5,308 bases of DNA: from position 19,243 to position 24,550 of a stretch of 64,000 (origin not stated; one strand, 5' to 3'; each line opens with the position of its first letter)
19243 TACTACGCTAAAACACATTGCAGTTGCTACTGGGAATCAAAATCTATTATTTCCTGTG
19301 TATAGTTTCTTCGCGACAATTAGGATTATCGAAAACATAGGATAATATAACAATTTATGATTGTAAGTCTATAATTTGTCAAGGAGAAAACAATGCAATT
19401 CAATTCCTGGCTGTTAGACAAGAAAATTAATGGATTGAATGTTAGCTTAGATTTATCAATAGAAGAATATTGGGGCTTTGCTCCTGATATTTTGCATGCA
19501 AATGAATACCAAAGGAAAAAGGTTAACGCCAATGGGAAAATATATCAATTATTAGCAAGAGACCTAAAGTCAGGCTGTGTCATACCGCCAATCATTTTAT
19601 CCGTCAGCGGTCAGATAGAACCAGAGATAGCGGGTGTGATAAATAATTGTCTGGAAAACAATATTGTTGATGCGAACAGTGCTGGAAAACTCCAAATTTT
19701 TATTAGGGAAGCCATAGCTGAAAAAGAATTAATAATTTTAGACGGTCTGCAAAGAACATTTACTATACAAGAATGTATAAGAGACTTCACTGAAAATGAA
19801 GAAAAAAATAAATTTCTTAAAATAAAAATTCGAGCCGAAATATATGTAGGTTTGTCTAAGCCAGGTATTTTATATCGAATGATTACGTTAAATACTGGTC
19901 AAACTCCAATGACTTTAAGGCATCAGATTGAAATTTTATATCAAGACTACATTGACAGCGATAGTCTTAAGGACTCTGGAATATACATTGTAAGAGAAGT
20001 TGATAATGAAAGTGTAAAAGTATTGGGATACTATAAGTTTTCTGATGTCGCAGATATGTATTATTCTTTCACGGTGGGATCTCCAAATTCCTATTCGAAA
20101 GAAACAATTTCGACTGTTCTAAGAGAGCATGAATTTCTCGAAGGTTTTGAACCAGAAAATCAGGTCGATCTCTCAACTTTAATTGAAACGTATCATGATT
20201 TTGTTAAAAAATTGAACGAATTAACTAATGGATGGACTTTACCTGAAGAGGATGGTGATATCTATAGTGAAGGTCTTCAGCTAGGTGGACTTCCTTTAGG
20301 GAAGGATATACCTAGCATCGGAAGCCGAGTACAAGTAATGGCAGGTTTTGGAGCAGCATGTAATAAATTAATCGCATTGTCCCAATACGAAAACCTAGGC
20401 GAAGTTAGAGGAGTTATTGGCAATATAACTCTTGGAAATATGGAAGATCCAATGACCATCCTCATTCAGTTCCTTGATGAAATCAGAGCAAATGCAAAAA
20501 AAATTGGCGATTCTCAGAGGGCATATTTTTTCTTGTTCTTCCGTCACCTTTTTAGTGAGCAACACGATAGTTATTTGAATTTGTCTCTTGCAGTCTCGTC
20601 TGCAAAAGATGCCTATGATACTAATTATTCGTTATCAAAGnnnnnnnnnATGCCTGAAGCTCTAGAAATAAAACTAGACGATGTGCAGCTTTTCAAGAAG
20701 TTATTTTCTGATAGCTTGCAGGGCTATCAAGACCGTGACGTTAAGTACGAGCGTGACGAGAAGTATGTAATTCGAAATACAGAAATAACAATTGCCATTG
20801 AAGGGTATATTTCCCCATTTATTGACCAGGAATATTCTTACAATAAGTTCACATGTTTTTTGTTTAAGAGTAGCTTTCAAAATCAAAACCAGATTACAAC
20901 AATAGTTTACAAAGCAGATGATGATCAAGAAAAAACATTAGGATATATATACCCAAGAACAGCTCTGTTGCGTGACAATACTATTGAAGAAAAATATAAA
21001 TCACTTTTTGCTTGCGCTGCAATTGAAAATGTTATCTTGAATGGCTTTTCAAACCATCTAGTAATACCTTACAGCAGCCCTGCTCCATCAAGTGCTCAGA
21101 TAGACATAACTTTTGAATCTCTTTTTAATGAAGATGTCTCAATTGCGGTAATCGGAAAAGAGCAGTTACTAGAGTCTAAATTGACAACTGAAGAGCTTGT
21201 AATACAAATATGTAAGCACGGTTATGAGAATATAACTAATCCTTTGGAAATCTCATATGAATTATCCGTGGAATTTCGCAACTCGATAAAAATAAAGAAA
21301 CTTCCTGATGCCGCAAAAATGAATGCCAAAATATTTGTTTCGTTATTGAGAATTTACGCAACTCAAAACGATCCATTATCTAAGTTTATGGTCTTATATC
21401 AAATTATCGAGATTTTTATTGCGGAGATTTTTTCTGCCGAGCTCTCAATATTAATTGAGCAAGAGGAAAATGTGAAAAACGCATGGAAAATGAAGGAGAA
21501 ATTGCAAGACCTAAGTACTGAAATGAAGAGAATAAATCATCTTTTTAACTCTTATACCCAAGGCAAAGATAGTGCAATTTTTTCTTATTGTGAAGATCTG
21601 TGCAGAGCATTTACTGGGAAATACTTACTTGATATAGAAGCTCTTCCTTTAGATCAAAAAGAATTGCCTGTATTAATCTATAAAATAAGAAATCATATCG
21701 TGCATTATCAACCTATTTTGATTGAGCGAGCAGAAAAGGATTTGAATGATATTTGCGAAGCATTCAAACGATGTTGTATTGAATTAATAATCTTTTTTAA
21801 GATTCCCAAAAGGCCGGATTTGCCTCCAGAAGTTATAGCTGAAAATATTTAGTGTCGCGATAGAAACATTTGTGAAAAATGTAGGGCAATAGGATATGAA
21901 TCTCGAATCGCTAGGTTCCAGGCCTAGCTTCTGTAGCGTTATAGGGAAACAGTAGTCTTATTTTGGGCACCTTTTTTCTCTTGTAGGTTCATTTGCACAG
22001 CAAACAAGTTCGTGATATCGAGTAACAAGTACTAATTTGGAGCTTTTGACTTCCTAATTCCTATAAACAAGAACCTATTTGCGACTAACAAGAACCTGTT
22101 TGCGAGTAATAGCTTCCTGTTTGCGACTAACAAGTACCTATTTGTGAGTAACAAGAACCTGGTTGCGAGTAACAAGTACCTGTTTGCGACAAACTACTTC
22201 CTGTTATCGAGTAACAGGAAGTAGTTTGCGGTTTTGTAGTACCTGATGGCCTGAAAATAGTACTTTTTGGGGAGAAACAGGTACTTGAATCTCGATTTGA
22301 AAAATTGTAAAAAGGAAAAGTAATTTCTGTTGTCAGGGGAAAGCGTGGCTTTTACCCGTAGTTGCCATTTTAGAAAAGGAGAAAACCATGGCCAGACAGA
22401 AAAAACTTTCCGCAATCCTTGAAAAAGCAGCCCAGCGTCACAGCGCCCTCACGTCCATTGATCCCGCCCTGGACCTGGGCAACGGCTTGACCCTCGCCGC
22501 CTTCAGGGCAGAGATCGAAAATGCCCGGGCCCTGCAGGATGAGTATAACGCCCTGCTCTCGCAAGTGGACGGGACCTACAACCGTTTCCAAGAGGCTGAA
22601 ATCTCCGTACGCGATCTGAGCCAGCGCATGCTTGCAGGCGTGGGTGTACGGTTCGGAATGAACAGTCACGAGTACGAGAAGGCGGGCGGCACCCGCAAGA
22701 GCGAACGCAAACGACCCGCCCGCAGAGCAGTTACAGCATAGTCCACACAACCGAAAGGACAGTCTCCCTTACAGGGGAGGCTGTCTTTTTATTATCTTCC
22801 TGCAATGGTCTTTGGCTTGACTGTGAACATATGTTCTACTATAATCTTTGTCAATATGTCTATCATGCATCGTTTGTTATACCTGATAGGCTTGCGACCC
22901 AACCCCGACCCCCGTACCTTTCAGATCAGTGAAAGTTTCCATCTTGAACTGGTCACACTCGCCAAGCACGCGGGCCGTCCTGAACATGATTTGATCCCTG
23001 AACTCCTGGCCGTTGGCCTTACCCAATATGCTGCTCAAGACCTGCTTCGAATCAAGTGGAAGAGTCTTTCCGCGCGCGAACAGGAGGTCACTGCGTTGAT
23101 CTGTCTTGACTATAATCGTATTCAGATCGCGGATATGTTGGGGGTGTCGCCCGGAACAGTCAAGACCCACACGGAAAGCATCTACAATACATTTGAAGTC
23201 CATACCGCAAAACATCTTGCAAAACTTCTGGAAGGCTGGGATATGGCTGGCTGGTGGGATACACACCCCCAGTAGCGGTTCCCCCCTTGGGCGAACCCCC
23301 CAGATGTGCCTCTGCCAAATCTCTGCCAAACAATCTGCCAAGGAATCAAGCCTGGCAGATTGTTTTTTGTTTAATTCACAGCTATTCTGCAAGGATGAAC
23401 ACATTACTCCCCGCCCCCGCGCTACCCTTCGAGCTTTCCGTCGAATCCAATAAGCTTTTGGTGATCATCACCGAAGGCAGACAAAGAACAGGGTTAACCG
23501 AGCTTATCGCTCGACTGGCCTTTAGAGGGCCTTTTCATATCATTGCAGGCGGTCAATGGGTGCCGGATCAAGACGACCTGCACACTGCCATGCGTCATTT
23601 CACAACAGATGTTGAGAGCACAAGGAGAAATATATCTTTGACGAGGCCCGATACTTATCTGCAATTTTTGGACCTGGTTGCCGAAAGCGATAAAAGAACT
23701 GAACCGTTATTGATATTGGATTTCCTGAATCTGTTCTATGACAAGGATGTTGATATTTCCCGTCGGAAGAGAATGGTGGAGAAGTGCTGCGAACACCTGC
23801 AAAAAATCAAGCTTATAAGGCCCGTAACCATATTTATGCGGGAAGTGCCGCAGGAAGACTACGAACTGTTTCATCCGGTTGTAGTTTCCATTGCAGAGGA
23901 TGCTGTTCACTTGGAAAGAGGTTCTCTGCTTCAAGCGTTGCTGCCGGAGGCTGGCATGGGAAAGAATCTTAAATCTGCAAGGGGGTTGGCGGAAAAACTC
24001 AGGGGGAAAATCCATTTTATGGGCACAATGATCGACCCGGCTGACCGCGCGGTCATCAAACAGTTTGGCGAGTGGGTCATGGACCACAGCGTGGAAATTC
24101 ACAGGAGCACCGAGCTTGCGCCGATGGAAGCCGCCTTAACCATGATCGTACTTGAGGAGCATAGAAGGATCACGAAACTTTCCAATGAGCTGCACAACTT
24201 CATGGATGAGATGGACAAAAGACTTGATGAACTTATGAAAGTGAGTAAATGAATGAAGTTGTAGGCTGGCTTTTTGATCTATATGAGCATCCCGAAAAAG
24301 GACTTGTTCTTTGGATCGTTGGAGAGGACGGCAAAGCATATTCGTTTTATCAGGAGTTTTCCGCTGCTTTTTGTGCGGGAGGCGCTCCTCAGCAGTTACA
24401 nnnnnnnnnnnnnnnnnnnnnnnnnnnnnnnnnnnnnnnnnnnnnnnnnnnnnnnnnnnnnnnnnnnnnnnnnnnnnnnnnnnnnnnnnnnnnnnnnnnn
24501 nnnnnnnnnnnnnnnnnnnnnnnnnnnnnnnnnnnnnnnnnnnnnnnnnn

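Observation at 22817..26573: Candidate SOS-inducible mutagenesis cassette built on an archaeal-type PolB2 in a bacterium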

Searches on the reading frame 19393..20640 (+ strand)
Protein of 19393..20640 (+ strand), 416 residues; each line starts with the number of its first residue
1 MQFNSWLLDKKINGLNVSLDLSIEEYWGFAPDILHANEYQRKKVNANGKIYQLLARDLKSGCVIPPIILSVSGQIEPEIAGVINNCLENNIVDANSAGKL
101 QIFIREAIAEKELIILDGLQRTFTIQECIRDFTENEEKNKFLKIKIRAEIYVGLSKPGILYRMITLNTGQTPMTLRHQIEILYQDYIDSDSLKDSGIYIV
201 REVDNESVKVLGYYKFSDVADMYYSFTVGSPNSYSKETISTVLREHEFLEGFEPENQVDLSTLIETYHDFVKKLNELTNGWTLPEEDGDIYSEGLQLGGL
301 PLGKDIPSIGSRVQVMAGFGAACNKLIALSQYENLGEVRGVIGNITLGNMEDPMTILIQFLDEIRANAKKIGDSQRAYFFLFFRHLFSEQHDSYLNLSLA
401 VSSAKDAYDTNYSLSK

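Call 94: search_protein_families(library=pfam, proteins=[window:19393-20640:+], max_evalue=0.01)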
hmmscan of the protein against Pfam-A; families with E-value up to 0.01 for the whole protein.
window:19393-20640:+ (416 aa): 1 family
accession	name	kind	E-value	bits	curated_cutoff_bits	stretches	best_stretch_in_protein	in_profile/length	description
PF03235.19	GmrSD_N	-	0.0002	22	33.2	1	38-145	16-78/199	GmrSD restriction endonuclease, N-terminal domain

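Call 101: search_protein_families(library=padloc, proteins=[window:19393-20640:+], max_evalue=0.001)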
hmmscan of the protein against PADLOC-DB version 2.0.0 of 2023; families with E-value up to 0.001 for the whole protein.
window:19393-20640:+ (416 aa): 1 family
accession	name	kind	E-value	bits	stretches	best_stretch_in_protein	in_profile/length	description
PDLC03835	DzbA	-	1.2e-109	365.2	1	1-410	2-391/393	-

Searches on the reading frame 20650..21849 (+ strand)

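Call 70: search_protein_families(library=ncbifam, proteins=[window:20650-21849:+], max_evalue=0.00001)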
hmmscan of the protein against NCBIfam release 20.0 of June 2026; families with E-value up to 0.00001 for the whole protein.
window:20650-21849:+ (400 aa): 0 families

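Call 94: search_protein_families(library=pfam, proteins=[window:20650-21849:+], max_evalue=0.01)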
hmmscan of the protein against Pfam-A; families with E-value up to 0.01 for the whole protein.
window:20650-21849:+ (400 aa): 0 families

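Call 101: search_protein_families(library=padloc, proteins=[window:20650-21849:+], max_evalue=0.001)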
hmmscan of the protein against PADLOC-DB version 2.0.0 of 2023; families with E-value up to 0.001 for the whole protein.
window:20650-21849:+ (400 aa): 1 family
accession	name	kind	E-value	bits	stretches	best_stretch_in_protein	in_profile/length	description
PDLC03836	DzbB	-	1.8e-37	127.6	1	50-384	32-338/341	-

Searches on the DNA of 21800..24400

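Call 99: search_rna_families(source=window, start=21800, end=24400, threshold=evalue, max_evalue=1)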
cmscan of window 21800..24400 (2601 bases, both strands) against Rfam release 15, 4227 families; matches with E-value up to 1: 1.
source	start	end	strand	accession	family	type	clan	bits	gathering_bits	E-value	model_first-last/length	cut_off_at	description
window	22370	22469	+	RF02158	NPPA-AS1_3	Gene; lncRNA;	-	18.8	55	0.3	1-108/108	no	NPPA antisense RNA 1 conserved region 3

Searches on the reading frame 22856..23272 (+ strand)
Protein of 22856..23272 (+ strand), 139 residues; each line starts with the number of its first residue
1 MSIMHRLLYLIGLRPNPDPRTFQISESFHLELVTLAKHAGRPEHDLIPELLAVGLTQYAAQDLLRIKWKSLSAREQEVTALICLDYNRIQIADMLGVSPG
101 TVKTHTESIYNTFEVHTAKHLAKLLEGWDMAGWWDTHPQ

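Call 9: search_protein_families(library=pfam, proteins=[window:22856-23272:+], max_evalue=1)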
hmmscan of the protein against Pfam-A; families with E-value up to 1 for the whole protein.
window:22856-23272:+ (139 aa): 9 families
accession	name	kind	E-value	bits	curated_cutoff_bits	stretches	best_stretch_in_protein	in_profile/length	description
PF00196.25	GerE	-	3.1e-10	39.9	23.5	1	69-123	1-55/57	Bacterial regulatory proteins, luxR family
PF08281.18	Sigma70_r4_2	-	0.0054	16.8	25.7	1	90-105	31-46/54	Sigma-70, region 4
PF13545.12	HTH_Crp_2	-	0.016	15.6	27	1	72-102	11-39/70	Crp-like helix-turn-helix domain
PF13384.12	HTH_23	-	0.024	14.9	24.6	1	86-103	18-35/50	Homeodomain-like domain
PF13412.12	HTH_24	-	0.042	13.9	21.9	1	90-106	22-38/48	Winged helix-turn-helix DNA-binding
PF04545.22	Sigma70_r4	-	0.052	13.5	24.1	1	71-105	5-40/50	Sigma-70, region 4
PF05344.16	DUF746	-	0.15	12.5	26.9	1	76-104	3-31/64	Domain of Unknown Function (DUF746)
PF06506.16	PrpR_N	-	0.24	11.5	29.1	1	44-123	86-162/167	Propionate catabolism activator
PF01022.26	HTH_5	-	0.36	11.2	22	0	90-105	20-35/47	Bacterial regulatory protein, arsR family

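Call 10: search_protein_families(library=ncbifam, proteins=[window:22856-23272:+], max_evalue=1)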
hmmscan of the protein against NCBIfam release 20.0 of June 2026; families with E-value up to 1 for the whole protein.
window:22856-23272:+ (139 aa): 21 families
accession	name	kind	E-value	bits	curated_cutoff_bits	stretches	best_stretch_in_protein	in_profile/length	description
NF003420.0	PRK04841.1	equivalog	1.2e-05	23.5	537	1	66-117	834-885/903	HTH-type transcriptional regulator MalT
NF052445.1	RespRegMctR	equivalog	1.6e-05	24.4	300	1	67-123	141-197/205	two-component system response regulator MctR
TIGR03541.1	reg_near_HchA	equivalog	6.5e-05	22.5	215.6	1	68-118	169-219/232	PA1136 family autoinducer-binding transcriptional regulator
NF011896.0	PRK15369.1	equivalog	0.00012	21.7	242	1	68-123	147-202/211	two component system response regulator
NF041830.1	RR_TF_ErdR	exception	0.00049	19.9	390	1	69-126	149-206/213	response regulator transcription factor ErdR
TIGR03020.2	EpsA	equivalog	0.00085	19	170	1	68-120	188-240/247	XrtB/PEP-CTERM-associated transcriptional regulator EpsA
NF041673.1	transregRamA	equivalog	0.0011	18.1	500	1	69-118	217-266/280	acetate metabolism transcriptional regulator RamA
NF041232.1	BagY_FevT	exception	0.0011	17.9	700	1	69-120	295-346/367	LuxR family transcriptional regulator BagY/FevT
TIGR02983.1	SigE-fam_strep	subfamily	0.0026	17.6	141.55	1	67-107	107-148/162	SigE family RNA polymerase sigma factor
NF007685.0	PRK10360.1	equivalog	0.0033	17.3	258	1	58-128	125-196/196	response regulator transcription factor UhpA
NF007505.1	PRK10100.1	equivalog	0.0041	16.8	250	1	66-114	140-185/204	biofilm master transcriptional regulator CsgD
NF052366.1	photon_PedR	equivalog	0.0047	17.1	120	1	70-112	2-44/74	photosynthetic electron transport-dependent transcriptional regulator PedR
NF007935.0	PRK10651.1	equivalog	0.0058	15.8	250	1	48-114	135-199/216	two-component system response regulator NarL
NF040749.1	tetrathio_RR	equivalog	0.0072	16.1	290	1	59-123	122-186/191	tetrathionate respiration response regulator TtrR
TIGR02937.1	sigma70-ECF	superfamily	0.0088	15.7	42.9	1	69-109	116-157/165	sigma-70 family RNA polymerase sigma factor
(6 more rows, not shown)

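Call 101: search_protein_families(library=padloc, proteins=[window:22856-23272:+], max_evalue=0.001)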
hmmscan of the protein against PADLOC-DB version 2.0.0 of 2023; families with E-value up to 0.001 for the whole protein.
window:22856-23272:+ (139 aa): 2 families
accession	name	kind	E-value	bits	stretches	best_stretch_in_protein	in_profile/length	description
PDLC01851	CARF3--CARF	-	2.8e-06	25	1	69-117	208-256/279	-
PDLC01855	CARF3--CARF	-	0.00075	17.3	0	66-113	213-260/288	-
